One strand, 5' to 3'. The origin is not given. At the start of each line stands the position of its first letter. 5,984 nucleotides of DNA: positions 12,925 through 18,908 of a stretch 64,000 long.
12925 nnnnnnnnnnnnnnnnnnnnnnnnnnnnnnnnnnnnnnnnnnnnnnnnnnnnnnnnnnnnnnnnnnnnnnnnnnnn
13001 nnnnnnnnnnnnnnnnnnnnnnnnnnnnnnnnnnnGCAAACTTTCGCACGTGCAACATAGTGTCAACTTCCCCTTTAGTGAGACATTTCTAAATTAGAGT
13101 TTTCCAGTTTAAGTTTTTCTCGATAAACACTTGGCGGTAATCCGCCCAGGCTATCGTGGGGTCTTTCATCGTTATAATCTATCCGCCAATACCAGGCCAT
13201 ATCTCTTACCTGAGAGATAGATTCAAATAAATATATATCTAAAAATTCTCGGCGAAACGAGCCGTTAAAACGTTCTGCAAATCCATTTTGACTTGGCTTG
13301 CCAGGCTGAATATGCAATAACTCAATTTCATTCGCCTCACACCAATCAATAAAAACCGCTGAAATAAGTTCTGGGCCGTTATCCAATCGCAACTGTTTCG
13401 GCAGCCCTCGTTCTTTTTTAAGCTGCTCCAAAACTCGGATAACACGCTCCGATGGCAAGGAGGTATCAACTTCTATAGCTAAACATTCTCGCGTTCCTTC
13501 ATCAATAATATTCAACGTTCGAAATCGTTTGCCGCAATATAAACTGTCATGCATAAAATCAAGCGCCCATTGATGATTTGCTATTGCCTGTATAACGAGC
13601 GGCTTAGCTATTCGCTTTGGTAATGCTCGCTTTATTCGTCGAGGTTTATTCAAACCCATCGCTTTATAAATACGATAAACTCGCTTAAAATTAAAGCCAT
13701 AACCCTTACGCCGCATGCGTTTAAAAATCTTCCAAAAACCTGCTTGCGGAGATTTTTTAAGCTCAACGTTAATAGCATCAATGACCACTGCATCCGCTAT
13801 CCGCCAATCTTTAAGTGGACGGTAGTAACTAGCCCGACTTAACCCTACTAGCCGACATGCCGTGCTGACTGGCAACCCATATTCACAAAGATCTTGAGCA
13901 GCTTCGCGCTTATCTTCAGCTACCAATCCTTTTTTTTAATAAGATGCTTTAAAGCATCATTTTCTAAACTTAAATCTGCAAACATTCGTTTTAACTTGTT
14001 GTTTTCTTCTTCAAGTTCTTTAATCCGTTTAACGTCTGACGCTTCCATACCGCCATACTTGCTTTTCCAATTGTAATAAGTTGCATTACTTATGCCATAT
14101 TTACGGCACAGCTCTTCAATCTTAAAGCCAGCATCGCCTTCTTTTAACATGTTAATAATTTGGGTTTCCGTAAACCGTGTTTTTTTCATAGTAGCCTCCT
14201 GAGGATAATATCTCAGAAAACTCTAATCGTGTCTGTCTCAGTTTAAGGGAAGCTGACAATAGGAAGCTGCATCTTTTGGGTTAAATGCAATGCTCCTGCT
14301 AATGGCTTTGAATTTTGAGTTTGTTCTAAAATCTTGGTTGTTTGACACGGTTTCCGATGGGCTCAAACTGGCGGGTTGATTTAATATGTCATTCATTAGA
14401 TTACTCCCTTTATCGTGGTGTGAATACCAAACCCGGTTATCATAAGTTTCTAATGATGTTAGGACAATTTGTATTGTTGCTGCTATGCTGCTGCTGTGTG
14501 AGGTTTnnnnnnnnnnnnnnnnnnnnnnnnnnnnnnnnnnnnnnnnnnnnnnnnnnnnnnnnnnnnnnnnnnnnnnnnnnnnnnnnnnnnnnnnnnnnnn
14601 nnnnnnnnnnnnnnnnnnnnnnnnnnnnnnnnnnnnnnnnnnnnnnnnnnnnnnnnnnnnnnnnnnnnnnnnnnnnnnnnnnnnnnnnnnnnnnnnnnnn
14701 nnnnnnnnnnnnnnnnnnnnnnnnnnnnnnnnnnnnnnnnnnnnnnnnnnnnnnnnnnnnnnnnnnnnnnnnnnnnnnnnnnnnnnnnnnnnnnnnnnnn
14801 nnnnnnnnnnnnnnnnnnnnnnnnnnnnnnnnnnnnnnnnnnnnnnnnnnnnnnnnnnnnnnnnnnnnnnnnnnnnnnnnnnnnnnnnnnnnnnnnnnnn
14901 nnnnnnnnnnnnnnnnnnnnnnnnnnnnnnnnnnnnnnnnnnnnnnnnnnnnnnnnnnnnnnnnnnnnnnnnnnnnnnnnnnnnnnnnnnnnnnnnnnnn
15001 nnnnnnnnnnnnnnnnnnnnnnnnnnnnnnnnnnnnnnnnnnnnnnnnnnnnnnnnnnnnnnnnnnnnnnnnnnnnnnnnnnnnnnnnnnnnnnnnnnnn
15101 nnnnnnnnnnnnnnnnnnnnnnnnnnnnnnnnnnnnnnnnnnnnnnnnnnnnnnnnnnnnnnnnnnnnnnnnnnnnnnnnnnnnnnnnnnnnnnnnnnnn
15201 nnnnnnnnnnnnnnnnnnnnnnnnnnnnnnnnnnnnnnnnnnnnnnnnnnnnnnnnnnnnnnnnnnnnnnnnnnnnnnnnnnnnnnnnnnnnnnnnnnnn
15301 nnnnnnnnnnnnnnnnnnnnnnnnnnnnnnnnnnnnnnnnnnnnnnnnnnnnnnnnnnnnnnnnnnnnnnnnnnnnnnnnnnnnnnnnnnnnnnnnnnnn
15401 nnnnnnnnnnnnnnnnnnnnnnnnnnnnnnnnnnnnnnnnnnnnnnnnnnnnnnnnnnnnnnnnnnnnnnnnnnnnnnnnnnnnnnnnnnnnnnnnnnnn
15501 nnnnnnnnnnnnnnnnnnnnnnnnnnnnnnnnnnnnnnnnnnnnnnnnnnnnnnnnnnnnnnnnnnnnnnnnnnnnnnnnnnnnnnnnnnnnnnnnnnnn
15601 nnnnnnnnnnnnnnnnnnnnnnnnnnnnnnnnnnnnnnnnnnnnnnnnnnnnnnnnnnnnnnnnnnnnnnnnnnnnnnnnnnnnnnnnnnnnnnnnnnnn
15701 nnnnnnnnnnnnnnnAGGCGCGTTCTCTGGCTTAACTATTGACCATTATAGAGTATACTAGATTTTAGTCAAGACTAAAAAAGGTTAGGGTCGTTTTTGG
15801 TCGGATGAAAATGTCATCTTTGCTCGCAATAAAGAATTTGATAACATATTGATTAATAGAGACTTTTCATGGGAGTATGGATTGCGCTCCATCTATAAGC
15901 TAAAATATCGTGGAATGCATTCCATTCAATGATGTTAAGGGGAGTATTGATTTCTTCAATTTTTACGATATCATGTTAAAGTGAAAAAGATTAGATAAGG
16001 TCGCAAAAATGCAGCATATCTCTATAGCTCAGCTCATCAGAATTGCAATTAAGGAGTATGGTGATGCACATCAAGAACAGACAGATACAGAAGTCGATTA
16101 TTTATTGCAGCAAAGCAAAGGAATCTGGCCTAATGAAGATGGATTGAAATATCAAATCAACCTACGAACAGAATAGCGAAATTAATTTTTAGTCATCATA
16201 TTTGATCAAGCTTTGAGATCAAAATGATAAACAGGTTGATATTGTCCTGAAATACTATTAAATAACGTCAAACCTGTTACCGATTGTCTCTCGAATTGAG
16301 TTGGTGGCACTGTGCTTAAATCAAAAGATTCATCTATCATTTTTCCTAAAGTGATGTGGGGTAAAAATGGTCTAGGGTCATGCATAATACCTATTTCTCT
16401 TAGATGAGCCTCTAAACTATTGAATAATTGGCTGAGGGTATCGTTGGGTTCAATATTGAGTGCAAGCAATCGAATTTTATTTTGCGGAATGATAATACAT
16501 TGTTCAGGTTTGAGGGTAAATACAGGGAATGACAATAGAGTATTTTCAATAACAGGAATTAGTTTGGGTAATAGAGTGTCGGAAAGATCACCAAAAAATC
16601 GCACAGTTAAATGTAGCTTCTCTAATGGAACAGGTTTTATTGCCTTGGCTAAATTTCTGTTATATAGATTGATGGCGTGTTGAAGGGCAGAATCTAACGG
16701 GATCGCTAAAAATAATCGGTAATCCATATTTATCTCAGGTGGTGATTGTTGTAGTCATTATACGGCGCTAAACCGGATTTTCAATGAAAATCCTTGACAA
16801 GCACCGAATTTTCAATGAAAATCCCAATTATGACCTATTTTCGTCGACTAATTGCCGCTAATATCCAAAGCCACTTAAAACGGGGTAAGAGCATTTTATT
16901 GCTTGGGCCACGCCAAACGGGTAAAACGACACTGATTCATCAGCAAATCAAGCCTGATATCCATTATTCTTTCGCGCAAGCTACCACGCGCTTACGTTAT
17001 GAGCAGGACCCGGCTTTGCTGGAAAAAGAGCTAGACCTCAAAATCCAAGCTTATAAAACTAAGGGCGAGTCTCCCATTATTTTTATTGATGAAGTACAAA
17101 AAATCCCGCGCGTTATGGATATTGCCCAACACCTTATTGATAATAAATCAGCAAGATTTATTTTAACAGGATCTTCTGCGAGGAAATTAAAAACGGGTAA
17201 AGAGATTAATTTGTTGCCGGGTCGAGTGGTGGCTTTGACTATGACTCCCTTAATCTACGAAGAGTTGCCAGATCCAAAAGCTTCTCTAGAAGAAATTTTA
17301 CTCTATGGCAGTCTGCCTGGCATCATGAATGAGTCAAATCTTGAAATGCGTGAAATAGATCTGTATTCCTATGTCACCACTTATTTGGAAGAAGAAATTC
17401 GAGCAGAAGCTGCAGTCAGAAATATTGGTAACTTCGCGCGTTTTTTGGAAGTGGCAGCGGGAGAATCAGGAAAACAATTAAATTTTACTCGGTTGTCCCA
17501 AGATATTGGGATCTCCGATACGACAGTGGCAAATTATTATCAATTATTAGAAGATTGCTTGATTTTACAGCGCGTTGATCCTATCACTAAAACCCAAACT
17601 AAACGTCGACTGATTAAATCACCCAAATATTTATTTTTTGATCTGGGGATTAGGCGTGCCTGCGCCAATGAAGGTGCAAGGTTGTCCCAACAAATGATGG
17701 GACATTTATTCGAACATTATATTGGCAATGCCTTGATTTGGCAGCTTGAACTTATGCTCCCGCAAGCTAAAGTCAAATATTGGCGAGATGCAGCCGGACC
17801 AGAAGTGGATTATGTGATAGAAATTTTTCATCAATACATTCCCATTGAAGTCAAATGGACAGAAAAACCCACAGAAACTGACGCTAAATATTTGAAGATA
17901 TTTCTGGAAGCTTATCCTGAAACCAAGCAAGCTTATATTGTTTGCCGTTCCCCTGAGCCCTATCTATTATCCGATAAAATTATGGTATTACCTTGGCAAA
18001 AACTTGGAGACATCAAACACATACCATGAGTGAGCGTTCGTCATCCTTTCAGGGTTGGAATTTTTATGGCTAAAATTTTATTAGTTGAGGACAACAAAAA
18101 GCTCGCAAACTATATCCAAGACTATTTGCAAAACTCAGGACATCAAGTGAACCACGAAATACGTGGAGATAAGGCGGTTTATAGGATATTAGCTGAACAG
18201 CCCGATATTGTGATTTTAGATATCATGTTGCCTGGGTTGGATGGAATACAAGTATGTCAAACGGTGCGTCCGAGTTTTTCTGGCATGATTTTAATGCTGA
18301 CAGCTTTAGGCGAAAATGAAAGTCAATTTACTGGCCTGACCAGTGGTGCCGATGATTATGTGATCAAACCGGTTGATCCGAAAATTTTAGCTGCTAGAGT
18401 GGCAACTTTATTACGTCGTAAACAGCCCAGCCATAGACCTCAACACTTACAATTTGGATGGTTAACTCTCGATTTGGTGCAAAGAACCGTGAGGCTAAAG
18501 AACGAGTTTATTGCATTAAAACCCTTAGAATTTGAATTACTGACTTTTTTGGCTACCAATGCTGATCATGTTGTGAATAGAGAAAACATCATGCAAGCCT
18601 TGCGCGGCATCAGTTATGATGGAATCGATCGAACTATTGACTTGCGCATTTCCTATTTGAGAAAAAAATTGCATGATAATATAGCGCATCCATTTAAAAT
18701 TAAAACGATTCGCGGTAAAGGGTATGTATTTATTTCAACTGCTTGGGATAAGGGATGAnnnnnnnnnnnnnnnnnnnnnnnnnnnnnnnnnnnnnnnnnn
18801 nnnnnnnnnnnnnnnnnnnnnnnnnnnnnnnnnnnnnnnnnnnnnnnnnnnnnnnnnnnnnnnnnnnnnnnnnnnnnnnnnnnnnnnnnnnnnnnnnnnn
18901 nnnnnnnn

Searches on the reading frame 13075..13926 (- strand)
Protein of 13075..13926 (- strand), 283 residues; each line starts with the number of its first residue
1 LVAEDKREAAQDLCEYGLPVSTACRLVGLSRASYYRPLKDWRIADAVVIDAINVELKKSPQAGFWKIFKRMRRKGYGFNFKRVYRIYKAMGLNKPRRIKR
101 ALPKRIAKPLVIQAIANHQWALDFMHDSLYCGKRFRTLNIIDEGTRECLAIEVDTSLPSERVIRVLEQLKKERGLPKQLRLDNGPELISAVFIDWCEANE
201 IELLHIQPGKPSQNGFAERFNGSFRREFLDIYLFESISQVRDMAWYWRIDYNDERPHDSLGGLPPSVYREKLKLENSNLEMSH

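Call 30: search_protein_families(library=pfam, proteins=[window:13075-13926:-], max_evalue=0.01)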
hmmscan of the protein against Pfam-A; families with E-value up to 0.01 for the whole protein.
window:13075-13926:- (283 aa): 4 families
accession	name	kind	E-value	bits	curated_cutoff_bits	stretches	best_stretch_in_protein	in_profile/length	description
PF13683.12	rve_3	-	1e-24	86.5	26.5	1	200-265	2-67/67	Integrase core domain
PF00665.32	rve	-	2.7e-16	60.1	32.6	1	116-211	4-102/102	Integrase core domain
PF13276.12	HTH_21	-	1.3e-05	25.7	28.1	1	49-99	7-59/60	HTH-like domain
PF13384.12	HTH_23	-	0.00098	19.3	24.6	1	4-42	5-42/50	Homeodomain-like domain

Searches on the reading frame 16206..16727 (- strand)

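Call 30: search_protein_families(library=pfam, proteins=[window:16206-16727:-], max_evalue=0.01)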
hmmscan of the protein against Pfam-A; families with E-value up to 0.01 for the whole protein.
window:16206-16727:- (173 aa): 2 families
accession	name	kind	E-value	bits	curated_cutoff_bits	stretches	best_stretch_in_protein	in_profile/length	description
PF02834.22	LigT_PEase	-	1.8e-12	47.7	23.3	2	15-72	7-69/87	LigT like Phosphoesterase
PF13563.12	2_5_RNA_ligase2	-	4.2e-08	33.8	27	1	28-131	16-117/152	2'-5' RNA ligase superfamily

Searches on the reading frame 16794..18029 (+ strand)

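Call 30: search_protein_families(library=pfam, proteins=[window:16794-18029:+], max_evalue=0.01)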
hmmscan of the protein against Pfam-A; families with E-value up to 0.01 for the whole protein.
window:16794-18029:+ (411 aa): 7 families
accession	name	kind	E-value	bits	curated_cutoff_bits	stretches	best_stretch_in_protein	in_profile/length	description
PF13635.12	DUF4143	-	7.4e-35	120.5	28.1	1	199-355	1-159/160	Domain of unknown function (DUF4143)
PF13173.12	AAA_14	-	7.7e-23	81.3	27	1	32-158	3-128/129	AAA domain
PF01637.24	ATPase_2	-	0.00013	22.3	33.2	0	73-114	91-131/225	ATPase domain predominantly from Archaea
PF25199.1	nSTAND_NTPase5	-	0.00032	21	34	1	16-125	20-131/145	Novel STAND NTPase 5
PF00004.35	AAA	-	0.0004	21.3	21.2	1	34-106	1-71/131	ATPase family associated with various cellular activities (AAA)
PF13401.12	AAA_22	-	0.0029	18.3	27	0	76-126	71-122/130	AAA domain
PF12775.13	AAA_7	-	0.0041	17.1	25.8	1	22-101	24-109/181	P-loop containing dynein motor region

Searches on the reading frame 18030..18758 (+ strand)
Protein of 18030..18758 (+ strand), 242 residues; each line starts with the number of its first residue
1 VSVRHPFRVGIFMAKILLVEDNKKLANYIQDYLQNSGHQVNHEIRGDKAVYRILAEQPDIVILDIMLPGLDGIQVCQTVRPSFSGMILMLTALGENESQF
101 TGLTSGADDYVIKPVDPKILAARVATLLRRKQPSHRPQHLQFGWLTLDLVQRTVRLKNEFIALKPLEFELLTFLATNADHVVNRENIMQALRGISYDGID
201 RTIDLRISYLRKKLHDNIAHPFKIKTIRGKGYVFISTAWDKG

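Call 30: search_protein_families(library=pfam, proteins=[window:18030-18758:+], max_evalue=0.01)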
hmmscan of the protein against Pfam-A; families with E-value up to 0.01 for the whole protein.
window:18030-18758:+ (242 aa): 2 families
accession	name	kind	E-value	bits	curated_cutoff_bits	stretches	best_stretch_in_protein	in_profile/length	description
PF00072.30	Response_reg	-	7.2e-21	74.9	30.2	1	16-124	1-110/111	Response regulator receiver domain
PF00486.34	Trans_reg_C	-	9.2e-21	74.2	26.2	1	161-234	4-77/77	Transcriptional regulatory protein, C terminal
